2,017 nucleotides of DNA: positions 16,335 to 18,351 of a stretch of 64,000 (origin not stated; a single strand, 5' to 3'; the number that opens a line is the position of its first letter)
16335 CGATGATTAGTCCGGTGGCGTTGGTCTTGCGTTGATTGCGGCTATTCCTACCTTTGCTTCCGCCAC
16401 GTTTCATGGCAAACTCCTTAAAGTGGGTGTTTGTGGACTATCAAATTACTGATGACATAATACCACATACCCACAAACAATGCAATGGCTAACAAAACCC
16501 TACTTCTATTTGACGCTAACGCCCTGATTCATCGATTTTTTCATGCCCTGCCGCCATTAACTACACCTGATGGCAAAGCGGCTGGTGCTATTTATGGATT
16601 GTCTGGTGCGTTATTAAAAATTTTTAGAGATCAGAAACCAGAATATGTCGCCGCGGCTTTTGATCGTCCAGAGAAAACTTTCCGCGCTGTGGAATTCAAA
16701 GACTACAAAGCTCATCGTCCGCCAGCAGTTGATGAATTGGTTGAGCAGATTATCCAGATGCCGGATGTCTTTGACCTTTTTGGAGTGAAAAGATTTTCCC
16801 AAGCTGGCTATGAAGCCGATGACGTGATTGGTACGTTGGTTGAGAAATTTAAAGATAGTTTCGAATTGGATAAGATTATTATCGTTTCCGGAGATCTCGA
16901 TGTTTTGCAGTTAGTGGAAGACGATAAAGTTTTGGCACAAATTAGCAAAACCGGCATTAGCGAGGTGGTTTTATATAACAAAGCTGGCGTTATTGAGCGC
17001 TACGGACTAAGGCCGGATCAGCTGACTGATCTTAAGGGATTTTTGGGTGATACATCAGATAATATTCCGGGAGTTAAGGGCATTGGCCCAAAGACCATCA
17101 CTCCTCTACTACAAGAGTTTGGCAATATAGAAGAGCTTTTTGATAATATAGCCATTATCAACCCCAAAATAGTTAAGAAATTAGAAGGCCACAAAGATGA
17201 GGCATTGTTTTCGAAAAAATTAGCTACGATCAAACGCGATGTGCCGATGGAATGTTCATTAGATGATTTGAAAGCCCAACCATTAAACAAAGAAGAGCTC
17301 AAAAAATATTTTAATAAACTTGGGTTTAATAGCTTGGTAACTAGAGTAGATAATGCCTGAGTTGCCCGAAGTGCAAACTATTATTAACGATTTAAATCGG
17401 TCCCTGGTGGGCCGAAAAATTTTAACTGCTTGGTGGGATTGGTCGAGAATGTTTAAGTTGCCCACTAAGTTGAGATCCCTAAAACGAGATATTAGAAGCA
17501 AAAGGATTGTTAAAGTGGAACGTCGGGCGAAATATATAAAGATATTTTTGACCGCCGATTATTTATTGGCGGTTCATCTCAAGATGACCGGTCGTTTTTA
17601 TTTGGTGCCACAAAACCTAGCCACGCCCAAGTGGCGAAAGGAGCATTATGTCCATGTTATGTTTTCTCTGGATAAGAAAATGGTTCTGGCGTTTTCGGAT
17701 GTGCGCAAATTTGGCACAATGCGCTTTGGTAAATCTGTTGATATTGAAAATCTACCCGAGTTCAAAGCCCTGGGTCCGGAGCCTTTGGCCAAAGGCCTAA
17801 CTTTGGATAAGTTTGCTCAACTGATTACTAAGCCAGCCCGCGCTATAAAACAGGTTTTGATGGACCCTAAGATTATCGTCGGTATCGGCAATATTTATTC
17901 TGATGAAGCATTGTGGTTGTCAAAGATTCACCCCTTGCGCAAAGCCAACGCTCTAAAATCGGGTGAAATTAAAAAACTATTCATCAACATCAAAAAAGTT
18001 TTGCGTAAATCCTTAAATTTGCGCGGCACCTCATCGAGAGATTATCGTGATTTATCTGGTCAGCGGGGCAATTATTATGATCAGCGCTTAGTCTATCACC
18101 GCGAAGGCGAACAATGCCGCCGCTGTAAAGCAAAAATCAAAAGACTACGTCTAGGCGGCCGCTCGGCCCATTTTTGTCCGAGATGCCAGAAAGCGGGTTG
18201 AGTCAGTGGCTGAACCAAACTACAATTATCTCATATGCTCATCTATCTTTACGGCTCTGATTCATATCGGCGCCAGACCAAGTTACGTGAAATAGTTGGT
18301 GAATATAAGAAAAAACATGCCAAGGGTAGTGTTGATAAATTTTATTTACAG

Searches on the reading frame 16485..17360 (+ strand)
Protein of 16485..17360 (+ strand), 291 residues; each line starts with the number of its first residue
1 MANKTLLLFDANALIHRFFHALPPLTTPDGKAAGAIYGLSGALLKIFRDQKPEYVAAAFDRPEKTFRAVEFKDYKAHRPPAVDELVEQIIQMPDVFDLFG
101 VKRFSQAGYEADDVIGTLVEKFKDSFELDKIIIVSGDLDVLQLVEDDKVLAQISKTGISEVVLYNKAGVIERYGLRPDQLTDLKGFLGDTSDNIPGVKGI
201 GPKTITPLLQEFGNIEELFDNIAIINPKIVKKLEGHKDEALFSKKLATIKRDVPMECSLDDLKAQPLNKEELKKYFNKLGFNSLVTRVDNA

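Call 53: search_protein_families(library=pfam, proteins=[window:16485-17360:+], max_evalue=0.0001)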
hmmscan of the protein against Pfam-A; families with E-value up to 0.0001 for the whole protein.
window:16485-17360:+ (291 aa): 2 families
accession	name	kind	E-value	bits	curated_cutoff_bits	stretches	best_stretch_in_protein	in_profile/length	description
PF02739.22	5_3_exonuc_N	-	5.4e-45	153.5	34.3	1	5-174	1-164/164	5'-3' exonuclease, N-terminal resolvase-like domain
PF01367.25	5_3_exonuc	-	8.5e-31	106.8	40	1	176-269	2-96/97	5'-3' exonuclease, C-terminal SAM fold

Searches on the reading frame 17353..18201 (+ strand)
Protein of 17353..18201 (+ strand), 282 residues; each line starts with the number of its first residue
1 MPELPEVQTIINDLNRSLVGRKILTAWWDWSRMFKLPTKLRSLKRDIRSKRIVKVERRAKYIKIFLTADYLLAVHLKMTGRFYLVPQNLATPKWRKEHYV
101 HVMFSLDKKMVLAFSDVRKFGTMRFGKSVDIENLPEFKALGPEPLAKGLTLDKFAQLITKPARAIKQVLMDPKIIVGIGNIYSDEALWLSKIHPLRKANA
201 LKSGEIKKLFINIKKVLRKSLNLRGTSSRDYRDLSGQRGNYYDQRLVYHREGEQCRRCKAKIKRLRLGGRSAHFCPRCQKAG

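Call 53: search_protein_families(library=pfam, proteins=[window:17353-18201:+], max_evalue=0.0001)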
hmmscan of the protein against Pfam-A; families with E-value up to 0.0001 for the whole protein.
window:17353-18201:+ (282 aa): 3 families
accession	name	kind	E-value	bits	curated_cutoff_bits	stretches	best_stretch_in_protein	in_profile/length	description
PF01149.29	Fapy_DNA_glyco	-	2e-27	96.6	25.5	1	1-123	1-117/117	Formamidopyrimidine-DNA glycosylase N-terminal domain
PF06831.19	H2TH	-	1.5e-26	92.6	34.7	1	140-229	1-90/93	Formamidopyrimidine-DNA glycosylase H2TH domain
PF06827.20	zf-FPG_IleRS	-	7.5e-10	38.9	21.3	1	252-280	1-29/30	Zinc finger found in FPG and IleRS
